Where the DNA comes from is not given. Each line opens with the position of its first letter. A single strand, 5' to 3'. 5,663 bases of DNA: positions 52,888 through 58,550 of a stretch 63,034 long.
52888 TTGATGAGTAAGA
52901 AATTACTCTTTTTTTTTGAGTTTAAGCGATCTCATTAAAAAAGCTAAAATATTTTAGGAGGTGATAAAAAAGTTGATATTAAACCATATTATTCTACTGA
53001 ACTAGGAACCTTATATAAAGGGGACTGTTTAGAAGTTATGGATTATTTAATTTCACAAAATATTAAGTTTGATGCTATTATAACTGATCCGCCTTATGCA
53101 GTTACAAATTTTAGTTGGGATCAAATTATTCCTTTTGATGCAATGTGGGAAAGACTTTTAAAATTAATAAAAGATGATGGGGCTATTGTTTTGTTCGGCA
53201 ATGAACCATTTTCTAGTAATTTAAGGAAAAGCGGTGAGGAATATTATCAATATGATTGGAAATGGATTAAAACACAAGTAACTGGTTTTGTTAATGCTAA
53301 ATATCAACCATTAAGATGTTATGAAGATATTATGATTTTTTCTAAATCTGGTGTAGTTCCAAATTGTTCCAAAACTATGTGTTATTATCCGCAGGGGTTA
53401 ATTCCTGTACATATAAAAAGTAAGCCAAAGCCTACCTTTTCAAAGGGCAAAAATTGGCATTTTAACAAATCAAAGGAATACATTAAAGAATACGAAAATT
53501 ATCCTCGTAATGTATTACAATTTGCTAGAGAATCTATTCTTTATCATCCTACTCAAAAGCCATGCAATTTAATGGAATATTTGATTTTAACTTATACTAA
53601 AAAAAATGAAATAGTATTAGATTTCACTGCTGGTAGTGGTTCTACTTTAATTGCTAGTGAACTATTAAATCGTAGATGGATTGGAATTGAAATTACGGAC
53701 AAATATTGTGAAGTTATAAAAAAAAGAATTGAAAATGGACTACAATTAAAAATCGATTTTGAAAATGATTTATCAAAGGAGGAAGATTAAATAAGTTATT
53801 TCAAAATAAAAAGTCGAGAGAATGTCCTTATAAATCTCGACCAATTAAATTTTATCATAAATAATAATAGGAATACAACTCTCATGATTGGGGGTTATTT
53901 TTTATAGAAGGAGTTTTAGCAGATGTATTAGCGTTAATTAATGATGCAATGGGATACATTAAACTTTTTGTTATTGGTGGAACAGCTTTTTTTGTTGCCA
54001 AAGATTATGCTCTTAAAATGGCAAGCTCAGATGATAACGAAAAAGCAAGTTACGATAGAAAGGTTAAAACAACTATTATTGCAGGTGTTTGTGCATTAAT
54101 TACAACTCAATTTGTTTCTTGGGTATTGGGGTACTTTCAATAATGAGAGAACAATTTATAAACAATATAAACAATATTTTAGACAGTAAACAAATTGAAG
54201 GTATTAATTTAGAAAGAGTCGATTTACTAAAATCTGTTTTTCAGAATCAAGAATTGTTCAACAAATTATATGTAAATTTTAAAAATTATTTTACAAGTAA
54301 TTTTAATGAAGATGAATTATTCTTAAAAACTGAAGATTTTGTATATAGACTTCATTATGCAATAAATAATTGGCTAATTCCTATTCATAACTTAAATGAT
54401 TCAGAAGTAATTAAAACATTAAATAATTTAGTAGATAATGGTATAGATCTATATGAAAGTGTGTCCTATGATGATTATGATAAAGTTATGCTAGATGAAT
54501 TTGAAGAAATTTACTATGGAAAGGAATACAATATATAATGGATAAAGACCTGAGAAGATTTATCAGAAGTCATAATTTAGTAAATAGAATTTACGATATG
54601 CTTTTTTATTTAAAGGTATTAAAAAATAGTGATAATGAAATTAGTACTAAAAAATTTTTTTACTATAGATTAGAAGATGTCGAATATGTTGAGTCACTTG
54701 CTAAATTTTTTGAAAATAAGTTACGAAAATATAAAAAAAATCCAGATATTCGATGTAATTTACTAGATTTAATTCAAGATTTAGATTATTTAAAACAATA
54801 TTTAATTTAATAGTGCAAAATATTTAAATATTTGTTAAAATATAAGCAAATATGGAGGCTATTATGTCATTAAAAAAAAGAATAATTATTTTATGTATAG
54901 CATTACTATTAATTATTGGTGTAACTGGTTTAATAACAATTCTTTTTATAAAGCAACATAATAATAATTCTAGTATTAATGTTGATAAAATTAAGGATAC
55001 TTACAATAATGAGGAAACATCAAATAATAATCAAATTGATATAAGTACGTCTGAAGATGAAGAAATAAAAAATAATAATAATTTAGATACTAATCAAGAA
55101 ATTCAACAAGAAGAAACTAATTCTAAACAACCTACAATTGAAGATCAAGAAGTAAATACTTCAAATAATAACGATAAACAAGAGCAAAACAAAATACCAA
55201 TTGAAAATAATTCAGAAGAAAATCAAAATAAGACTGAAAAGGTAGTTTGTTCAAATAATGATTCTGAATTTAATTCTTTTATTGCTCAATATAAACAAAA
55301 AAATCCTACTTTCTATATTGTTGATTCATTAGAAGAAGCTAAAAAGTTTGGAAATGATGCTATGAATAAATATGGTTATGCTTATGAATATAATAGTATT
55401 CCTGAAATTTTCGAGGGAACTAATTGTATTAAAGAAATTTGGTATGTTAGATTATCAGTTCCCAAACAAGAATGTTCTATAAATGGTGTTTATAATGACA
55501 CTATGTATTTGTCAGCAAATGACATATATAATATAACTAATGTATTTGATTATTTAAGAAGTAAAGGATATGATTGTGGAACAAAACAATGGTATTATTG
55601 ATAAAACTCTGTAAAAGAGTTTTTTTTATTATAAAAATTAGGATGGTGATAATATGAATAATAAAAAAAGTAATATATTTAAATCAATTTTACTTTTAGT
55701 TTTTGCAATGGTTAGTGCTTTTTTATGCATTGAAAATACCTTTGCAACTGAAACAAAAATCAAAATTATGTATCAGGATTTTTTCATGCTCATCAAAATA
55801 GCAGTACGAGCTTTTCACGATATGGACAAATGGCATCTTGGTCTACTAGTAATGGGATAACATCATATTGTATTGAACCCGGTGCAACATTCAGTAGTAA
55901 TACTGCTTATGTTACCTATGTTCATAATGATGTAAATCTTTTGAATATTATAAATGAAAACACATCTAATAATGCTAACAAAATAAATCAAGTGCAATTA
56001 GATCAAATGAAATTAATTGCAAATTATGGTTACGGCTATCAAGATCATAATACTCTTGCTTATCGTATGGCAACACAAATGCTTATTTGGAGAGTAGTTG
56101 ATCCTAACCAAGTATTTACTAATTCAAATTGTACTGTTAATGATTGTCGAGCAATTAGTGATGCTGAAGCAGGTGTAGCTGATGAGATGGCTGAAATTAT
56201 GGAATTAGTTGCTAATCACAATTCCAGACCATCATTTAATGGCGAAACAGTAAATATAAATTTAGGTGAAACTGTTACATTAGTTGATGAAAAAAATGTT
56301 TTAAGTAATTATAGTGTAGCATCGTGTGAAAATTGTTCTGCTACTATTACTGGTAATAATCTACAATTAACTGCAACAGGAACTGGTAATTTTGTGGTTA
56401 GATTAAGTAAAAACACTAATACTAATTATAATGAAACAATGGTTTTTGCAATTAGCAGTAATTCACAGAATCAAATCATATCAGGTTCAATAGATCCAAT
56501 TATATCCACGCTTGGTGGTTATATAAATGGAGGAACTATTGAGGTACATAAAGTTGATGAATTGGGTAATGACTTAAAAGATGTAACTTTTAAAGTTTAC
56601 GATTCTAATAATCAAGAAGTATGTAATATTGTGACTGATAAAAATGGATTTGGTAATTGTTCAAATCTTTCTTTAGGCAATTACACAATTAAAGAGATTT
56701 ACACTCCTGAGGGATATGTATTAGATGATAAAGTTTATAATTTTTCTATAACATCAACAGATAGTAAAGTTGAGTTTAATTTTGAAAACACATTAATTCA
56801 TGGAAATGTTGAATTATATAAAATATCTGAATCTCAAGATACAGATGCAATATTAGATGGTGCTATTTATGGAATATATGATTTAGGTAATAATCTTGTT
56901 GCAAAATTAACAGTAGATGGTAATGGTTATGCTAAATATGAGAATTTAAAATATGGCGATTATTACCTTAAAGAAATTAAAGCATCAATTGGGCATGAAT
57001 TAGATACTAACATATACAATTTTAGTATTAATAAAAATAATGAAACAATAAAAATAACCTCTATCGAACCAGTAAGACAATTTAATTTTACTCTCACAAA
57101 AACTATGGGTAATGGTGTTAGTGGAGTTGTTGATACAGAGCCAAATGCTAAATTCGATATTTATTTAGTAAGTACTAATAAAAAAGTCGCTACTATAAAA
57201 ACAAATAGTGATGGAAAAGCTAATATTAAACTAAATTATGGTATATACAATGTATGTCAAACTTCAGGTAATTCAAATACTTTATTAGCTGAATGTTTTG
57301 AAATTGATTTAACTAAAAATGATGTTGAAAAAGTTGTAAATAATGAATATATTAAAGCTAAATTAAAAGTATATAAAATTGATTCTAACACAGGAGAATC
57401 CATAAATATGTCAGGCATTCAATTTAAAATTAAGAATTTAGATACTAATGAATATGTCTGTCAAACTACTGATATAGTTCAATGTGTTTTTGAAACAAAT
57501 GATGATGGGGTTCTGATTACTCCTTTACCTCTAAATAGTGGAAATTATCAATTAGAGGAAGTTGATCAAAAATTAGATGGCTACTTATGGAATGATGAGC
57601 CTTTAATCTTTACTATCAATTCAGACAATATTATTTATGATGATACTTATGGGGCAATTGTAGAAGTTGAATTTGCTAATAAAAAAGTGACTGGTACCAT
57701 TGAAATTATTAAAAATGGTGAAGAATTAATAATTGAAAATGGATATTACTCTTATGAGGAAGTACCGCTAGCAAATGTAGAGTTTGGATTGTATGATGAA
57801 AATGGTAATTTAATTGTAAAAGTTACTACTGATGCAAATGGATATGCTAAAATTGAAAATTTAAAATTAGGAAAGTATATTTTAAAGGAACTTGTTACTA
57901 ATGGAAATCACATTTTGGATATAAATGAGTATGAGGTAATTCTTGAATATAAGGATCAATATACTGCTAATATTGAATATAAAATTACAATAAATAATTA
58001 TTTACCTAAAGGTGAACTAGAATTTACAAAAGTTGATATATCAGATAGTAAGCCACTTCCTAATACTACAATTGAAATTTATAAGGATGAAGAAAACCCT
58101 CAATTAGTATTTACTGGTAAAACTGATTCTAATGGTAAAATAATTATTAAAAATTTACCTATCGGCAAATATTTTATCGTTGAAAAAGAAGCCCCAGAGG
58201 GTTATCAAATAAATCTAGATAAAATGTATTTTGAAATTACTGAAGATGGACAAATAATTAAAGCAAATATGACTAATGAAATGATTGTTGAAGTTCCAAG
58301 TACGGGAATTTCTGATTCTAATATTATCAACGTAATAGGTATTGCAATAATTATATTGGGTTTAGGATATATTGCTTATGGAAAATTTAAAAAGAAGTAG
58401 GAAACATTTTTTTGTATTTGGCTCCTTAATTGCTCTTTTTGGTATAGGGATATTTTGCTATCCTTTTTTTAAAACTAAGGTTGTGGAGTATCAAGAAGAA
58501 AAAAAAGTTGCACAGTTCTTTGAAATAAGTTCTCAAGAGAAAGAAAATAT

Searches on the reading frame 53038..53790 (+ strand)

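Call 62: search_protein_families(library=pfam, proteins=[window:53038-53790:+], max_evalue=0.001)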
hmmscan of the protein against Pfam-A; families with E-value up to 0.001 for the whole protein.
window:53038-53790:+ (250 aa): 1 family
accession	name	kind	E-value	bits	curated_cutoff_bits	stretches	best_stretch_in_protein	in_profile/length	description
PF01555.25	N6_N4_Mtase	-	5.7e-30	105.3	26.7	1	12-229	2-221/221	DNA methylase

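Call 63: search_protein_families(library=padloc, proteins=[window:53038-53790:+], max_evalue=0.001)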
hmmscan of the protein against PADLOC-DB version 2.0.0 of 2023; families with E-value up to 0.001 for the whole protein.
window:53038-53790:+ (250 aa): 59 families (the best 25 are shown)
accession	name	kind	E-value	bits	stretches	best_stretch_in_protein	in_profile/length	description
PDLC03251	MTase_II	-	2.4e-49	166.1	1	11-234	24-269/282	Type II methyltransferase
PDLC03371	MTase_II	-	2.8e-29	100.4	1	9-233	28-254/260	Type II methyltransferase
PDLC03353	MTase_II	-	2.3e-20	71.2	1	10-233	27-252/260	Type II methyltransferase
PDLC03299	MTase_II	-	1.2e-17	62.3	1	134-232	155-258/296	Type II methyltransferase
PDLC03228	MTase_II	-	5e-17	60.5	1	158-232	132-206/227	Type II methyltransferase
PDLC03354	MTase_II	-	6.3e-17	59.7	1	159-235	310-386/425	Type II methyltransferase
PDLC03339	MTase_II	-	2.3e-16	57.5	1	164-236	205-276/399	Type II methyltransferase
PDLC03216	MTase_II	-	4.2e-16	56.9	1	169-238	193-262/364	Type II methyltransferase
PDLC03279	MTase_II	-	7.9e-16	55.5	1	136-231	490-584/587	Type II methyltransferase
PDLC03350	MTase_II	-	9.3e-16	56.1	1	128-241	191-304/312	Type II methyltransferase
PDLC03387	MTase_II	-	2.8e-15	54.2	1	72-234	180-278/289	Type II methyltransferase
PDLC03732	oMTase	-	2.1e-14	51.8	1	8-237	28-254/258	orphan methyltransferase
PDLC03229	MTase_II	-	2.4e-14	51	1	169-233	338-402/436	Type II methyltransferase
PDLC03320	MTase_II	-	6e-14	49.9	1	168-233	211-276/289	Type II methyltransferase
PDLC03265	MTase_II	-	1.6e-12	45.5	1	169-233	266-330/333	Type II methyltransferase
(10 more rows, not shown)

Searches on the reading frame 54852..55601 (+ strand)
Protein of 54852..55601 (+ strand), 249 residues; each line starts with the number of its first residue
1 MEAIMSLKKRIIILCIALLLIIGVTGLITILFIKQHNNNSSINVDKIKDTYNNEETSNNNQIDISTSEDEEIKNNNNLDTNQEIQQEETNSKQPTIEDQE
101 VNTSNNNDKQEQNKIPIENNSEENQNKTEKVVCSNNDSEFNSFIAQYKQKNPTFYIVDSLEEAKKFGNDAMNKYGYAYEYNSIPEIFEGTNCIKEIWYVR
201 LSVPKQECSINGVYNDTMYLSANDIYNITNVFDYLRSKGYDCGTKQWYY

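Call 62: search_protein_families(library=pfam, proteins=[window:54852-55601:+], max_evalue=0.001)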
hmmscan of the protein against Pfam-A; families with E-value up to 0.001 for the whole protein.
window:54852-55601:+ (249 aa): 1 family
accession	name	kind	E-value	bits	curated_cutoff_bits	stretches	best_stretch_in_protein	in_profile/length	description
PF06785.16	UPF0242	-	0.00038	21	33.5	1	3-132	25-128/194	Uncharacterised protein family (UPF0242) N-terminus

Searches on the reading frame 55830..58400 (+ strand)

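Call 62: search_protein_families(library=pfam, proteins=[window:55830-58400:+], max_evalue=0.001)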
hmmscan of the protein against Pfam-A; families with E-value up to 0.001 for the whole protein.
window:55830-58400:+ (856 aa): 7 families
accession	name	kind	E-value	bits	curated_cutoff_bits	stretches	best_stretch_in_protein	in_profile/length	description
PF17802.7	SpaA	-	5.3e-84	276.9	23.1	6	728-817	1-90/91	Prealbumin-like fold domain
PF11974.14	bMG3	-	4e-17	62.5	34.9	1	645-678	26-59/103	Bacterial alpha-2-macroglobulin MG3 domain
PF17210.9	SdrD_B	-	3.4e-16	59.9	29.7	1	636-689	13-66/112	SdrD B-like domain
PF13620.12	CarboxypepD_reg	-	1.5e-11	44.9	32.3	0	738-782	9-51/82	Carboxypeptidase regulatory-like domain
PF08341.16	TED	-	2.6e-08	34.6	22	1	12-94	2-74/102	Thioester domain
PF23193.1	NOMO_3rd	-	4.7e-06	27.1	27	0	724-789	23-88/120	NOMO third transthyretin-like domain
PF10670.15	DUF4198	-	0.0005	20.7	34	0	739-781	156-201/209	Domain of unknown function (DUF4198)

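Call 63: search_protein_families(library=padloc, proteins=[window:55830-58400:+], max_evalue=0.001)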
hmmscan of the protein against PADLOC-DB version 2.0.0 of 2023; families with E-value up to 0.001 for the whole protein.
window:55830-58400:+ (856 aa): 0 families
